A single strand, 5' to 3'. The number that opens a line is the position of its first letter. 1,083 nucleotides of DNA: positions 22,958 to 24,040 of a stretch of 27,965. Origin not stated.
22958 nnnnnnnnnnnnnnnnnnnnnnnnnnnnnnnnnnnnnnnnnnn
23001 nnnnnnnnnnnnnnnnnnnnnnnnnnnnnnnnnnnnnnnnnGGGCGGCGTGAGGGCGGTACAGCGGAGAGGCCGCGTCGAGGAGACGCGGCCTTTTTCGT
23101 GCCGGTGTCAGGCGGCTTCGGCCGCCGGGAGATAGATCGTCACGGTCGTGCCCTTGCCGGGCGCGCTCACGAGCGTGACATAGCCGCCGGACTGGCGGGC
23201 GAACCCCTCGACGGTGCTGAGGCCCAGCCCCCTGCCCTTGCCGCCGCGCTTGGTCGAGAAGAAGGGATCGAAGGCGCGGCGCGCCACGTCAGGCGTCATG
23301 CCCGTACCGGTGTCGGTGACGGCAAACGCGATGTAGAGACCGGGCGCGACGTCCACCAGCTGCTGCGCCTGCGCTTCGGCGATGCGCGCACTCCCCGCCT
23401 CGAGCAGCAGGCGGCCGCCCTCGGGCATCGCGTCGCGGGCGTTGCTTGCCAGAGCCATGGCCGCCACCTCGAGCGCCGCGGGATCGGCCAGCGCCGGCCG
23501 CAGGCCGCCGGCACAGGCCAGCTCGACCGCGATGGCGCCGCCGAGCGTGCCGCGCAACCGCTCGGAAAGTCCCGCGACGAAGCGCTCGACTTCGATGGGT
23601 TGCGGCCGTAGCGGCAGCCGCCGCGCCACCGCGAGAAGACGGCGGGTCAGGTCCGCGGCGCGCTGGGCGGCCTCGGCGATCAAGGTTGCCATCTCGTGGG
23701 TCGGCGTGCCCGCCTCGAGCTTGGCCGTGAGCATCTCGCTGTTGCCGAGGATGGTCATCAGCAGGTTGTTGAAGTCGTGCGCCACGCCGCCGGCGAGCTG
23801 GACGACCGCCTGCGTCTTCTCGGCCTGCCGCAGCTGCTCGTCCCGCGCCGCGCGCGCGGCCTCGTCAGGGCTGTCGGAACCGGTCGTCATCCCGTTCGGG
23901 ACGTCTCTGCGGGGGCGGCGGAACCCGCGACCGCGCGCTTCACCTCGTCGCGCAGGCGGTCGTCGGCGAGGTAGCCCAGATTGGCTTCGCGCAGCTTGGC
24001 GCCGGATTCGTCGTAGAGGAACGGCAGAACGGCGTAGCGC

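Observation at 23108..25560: Sensor-less histidine kinase translationally coupled to a redoxin-like/2OG-Fe(II) oxygenase fusion protein: candidate hydroxylation-based O2/redox/2OG sensing module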

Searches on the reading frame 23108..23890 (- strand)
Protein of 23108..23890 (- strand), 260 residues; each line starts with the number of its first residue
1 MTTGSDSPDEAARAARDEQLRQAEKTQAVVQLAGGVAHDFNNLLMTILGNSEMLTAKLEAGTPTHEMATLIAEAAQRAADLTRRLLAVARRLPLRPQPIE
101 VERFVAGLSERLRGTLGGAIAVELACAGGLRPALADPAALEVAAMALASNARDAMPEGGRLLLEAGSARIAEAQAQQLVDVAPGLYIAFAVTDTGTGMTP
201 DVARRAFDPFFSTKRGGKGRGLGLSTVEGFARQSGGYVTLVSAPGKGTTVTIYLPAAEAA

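Call 3: search_protein_families(library=pfam, proteins=[window:23108-23890:-], max_evalue=0.01)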
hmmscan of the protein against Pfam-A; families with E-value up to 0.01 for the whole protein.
window:23108-23890:- (260 aa): 2 families
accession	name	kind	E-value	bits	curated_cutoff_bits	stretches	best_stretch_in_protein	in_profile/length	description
PF02518.31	HATPase_c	-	3.1e-18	66.7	26.4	1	136-257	2-110/111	Histidine kinase-, DNA gyrase B-, and HSP90-like ATPase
PF00512.31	HisKA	-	3.5e-08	33.8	26.9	1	31-90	4-62/66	His Kinase A (phospho-acceptor) domain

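Call 4: search_protein_families(library=ncbifam, proteins=[window:23108-23890:-], max_evalue=0.01)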
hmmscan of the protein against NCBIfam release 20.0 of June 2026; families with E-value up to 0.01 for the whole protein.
window:23108-23890:- (260 aa): 62 families (the best 25 are shown)
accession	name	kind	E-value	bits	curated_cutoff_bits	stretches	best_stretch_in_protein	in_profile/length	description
NF010076.0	PRK13557.1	subfamily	4.7e-67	226.6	631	1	13-259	147-397/540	histidine kinase famiy protein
NF046020.1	HisKinCckABruc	equivalog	6.5e-66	222.8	1000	1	14-256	465-707/868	cell cycle histidine kinase CckA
NF010411.0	PRK13837.1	equivalog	7.2e-55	186.4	647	1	12-258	433-677/828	two-component system VirA-like sensor kinase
NF046026.1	HisKinCckACaul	equivalog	1.9e-51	175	1000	1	17-258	290-534/678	cell cycle histidine kinase CckA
NF008468.0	PRK11360.1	equivalog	1.4e-31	109.6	646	1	9-258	376-610/616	two-component system sensor histidine kinase AtoS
NF007688.0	PRK10364.1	equivalog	2.1e-30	105.9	479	1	17-257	228-452/460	two-component system sensor histidine kinase ZraS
NF047466.1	hybrid_RR_LvrB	exception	9.8e-25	87.5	500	1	15-256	138-376/377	hybrid histidine kinase/response regulator LvrB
NF038348.1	T2SS_HK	subfamily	8.4e-22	77.3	450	2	186-255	503-572/574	histidine kinase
NF052573.1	HisKinEspAMyxo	equivalog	3.8e-21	74.8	1400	1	13-258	368-613/755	serine histidine kinase EspA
NF052574.1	HisKinEspCMyxo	equivalog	1.6e-20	72.9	1200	1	18-259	406-640/785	serine histidine kinase EspC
NF008312.0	PRK11100.1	equivalog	7.4e-15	54.7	356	1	23-256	250-474/477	two-component system sensor histidine kinase CreC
TIGR02916.1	PEP_his_kin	equivalog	8.8e-15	54.3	300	1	13-255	459-679/679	XrtA/PEP-CTERM system histidine kinase PrsK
NF008293.1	PRK11073.1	equivalog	3.7e-14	52.7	240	1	15-256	117-347/349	nitrogen regulation protein NR(II)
NF011874.0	PRK15347.1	equivalog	2.3e-13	49.1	852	1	187-258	545-616/921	two component system sensor kinase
NF046044.1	PnpS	equivalog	1.7e-12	47.1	400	1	34-255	175-390/390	two-component system histidine kinase PnpS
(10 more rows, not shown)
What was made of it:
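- Checked: The kinase carries HisKA (aa 31-90) and HATPase_c (aa 136-257) (call 3), and its best NCBIfam cores are PRK13557 and CckA-like (call 4).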

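Call 20: find_homologous_proteins(query=window:23108-23890:-)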
Query window:23108-23890:- (260 aa): 7180 proteins with E <= 0.001 among 8000 candidates; the best 120 are listed.
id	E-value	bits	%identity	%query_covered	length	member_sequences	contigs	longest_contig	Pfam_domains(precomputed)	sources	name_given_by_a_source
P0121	1.2e-155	534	100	100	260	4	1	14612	PF02518.32,PF00512.32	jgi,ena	-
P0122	2.8e-124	431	80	98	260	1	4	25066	PF02518.32,PF00512.32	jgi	jgi:signal transduction histidine kinase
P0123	1.1e-120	420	81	100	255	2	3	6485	PF02518.32,PF00512.32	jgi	jgi:signal transduction histidine kinase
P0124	4.2e-115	401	79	96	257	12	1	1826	PF02518.32,PF00512.32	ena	-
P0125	3.0e-114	399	76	99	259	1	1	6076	PF02518.32,PF00512.32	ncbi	-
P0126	3.7e-114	398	76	99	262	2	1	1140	PF02518.32,PF00512.32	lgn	-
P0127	4.3e-114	398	76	98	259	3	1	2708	PF02518.32,PF00512.32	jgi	jgi:signal transduction histidine kinase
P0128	1.0e-111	390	76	99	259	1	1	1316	PF02518.32,PF00512.32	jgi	jgi:signal transduction histidine kinase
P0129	1.8e-110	386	74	99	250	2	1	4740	PF02518.32,PF00512.32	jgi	jgi:signal transduction histidine kinase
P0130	8.2e-110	384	74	99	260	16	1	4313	PF02518.32,PF00512.32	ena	-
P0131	8.7e-110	384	79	92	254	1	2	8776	PF02518.32,PF00512.32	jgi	jgi:signal transduction histidine kinase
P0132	4.0e-109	382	77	90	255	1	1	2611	PF02518.32,PF00512.32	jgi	jgi:signal transduction histidine kinase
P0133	1.3e-108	380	73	99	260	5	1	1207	PF02518.32,PF00512.32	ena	-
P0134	7.8e-108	378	73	99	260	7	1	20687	PF02518.32,PF00512.32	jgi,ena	-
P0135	3.3e-107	376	74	99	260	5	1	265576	PF02518.32,PF00512.32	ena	-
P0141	7.4e-105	368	72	96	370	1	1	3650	PF02518.32,PF00512.32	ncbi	-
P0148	8.4e-103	361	72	97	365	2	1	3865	PF02518.32,PF00512.32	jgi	-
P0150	2.1e-102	360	72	92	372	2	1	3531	PF13188.14,PF02518.32,PF00512.32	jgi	-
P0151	2.8e-102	359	71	95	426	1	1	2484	PF02518.32,PF00512.32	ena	-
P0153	2.5e-100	353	71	93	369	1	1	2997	PF02518.32,PF00512.32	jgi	jgi:signal transduction histidine kinase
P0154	8.3e-98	345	71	93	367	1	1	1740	PF02518.32,PF00512.32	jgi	-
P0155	2.0e-96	340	68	100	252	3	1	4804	PF02518.32,PF00512.32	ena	-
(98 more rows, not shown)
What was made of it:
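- Closest known: PRK13557 / CckA-like PAS-HisKA-HATPase_c-REC hybrid kinases of Alphaproteobacteria. Same: The DHp domain carries the '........' H-box and the CA domain is canonical, with 50-59% identity to many such kinases (calls 4, 20).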

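Call 21: find_encoding_contigs(protein=P0135, flank=8000, max_places=2)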
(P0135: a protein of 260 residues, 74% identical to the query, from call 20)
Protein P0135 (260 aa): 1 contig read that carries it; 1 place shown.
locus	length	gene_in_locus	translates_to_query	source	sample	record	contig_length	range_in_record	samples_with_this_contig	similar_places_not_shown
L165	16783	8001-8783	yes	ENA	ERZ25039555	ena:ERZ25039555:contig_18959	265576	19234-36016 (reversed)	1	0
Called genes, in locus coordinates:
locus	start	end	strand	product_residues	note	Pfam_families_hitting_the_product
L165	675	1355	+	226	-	-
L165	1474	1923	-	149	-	-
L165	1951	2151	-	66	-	-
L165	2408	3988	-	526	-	PF13520:AA_permease_2, PF00324:AA_permease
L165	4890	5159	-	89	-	-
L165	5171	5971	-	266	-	PF08282:Hydrolase_3 (weak)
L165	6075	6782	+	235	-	PF00106:adh_short, PF08659:KR, PF01370:Epimerase (weak), PF13561:adh_short_C2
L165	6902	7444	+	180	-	PF00578:AhpC-TSA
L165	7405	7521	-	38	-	-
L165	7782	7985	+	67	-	-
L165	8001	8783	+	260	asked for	PF00512:HisKA, PF02518:HATPase_c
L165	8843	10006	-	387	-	PF01145:Band_7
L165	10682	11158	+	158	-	-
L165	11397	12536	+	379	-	PF14378:PAP2_3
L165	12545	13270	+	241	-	PF04191:PEMT, PF04140:ICMT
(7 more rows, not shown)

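Call 22: find_encoding_contigs(protein=P0141, flank=5000, max_places=2)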
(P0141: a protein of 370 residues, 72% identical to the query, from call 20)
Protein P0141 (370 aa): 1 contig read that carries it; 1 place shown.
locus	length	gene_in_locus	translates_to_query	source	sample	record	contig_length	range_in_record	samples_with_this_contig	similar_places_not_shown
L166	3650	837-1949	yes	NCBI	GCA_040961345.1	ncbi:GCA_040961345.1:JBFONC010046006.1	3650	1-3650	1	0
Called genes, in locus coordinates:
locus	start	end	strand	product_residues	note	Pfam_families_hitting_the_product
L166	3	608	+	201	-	?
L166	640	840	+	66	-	-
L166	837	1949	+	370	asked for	PF00512:HisKA, PF02518:HATPase_c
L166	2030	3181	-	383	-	PF13421:Band_7_1 (faint), PF01145:Band_7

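Call 23: find_encoding_contigs(protein=P0150, flank=5000, max_places=2)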
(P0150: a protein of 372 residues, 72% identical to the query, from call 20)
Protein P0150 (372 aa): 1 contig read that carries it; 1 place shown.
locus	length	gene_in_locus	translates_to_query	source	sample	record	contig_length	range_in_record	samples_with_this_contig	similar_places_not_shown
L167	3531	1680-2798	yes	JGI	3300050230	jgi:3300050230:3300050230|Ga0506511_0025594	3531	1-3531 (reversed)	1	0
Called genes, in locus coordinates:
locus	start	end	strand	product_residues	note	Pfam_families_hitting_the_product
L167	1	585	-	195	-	?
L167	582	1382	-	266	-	PF08282:Hydrolase_3 (faint)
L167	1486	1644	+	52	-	PF00106:adh_short (weak)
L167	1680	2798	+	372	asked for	PF13188:PAS_8 (weak), PF00512:HisKA, PF02518:HATPase_c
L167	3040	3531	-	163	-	?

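Call 24: find_encoding_contigs(protein=P0155, flank=5000, max_places=2)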
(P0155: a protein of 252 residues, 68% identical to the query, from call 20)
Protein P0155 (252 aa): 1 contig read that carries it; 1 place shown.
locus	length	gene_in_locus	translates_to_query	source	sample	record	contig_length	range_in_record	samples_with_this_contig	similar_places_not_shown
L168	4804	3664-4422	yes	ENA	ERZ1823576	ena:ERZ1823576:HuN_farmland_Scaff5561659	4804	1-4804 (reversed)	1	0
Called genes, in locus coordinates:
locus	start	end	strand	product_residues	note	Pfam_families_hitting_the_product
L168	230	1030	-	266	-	PF08282:Hydrolase_3 (faint)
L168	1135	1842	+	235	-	PF00106:adh_short, PF08659:KR, PF01370:Epimerase (weak), PF13561:adh_short_C2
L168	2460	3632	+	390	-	PF00578:AhpC-TSA, PF13640:2OG-FeII_Oxy_3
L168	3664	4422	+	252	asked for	PF00512:HisKA (weak), PF02518:HATPase_c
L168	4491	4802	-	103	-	?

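Call 35: find_encoding_contigs(protein=P0148, flank=5000, max_places=2)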
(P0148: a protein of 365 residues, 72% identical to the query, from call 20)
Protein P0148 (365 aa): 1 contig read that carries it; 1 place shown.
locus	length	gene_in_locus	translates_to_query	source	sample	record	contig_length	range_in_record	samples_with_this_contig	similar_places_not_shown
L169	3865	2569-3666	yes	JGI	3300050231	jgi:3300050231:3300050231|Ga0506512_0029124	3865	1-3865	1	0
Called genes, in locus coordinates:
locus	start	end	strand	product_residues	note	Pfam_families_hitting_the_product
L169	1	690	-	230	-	?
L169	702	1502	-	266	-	PF08282:Hydrolase_3 (faint)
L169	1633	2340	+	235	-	PF00106:adh_short, PF08659:KR, PF01370:Epimerase (weak), PF13561:adh_short_C2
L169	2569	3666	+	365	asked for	PF00512:HisKA, PF02518:HATPase_c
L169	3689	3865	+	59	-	?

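Call 36: find_encoding_contigs(protein=P0153, flank=5000, max_places=2)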
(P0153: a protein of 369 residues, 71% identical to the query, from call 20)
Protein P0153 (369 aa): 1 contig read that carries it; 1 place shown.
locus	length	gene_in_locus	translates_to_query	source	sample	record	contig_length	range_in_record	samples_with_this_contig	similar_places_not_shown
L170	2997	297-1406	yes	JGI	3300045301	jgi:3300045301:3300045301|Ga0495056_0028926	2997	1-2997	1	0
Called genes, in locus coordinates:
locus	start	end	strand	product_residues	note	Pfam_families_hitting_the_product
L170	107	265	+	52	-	-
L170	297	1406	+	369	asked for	PF00512:HisKA, PF02518:HATPase_c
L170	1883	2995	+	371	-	?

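Call 37: find_encoding_contigs(protein=P0154, flank=5000, max_places=2)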
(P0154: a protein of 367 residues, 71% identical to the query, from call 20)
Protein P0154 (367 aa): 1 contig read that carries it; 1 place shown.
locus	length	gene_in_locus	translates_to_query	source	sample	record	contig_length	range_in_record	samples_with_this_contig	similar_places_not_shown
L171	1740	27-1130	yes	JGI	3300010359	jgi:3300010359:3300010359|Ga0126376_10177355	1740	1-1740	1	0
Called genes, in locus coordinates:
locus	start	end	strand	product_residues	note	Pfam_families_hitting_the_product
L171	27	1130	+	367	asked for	PF00512:HisKA, PF02518:HATPase_c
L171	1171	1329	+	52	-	-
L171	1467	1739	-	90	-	?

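Call 38: find_encoding_contigs(protein=P0151, flank=5000, max_places=2)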
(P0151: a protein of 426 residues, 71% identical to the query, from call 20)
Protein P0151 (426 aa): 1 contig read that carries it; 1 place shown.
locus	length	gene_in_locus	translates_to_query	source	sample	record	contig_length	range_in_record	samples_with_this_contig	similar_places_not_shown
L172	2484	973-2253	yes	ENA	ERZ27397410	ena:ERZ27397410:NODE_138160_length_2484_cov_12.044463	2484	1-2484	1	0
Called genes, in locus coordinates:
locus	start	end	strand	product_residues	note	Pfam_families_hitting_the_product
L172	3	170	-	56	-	?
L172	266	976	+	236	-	PF00106:adh_short, PF08659:KR (weak), PF01370:Epimerase (weak), PF13561:adh_short_C2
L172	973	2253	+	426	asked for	PF00512:HisKA (weak), PF02518:HATPase_c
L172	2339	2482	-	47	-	?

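Call 64: search_protein_families(library=pfam, proteins=[P0141, P0258], max_evalue=0.01)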
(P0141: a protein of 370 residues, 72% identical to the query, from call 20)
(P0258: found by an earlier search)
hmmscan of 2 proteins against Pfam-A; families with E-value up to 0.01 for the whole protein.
P0141 (370 aa): 3 families
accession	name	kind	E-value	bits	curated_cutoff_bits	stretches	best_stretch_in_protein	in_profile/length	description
PF02518.31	HATPase_c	-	2e-23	83.4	26.4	1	241-361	2-109/111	Histidine kinase-, DNA gyrase B-, and HSP90-like ATPase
PF00512.31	HisKA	-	1.1e-08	35.4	26.9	1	135-197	3-64/66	His Kinase A (phospho-acceptor) domain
PF13589.12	HATPase_c_3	-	0.0037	17.7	25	1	245-324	3-71/137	Histidine kinase-, DNA gyrase B-, and HSP90-like ATPase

P0258 (627 aa): 3 families
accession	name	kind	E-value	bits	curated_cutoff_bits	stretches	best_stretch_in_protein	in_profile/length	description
PF13640.12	2OG-FeII_Oxy_3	-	1.3e-11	45.8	27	1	261-346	3-96/98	2OG-Fe(II) oxygenase superfamily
PF00578.27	AhpC-TSA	-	3.8e-11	43.5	26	1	8-132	1-121/124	AhpC/TSA family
PF00512.31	HisKA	-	3.7e-07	30.5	26.9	1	397-459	3-64/66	His Kinase A (phospho-acceptor) domain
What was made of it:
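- The ancestral hybrid kinase had its own sensors (call 64).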
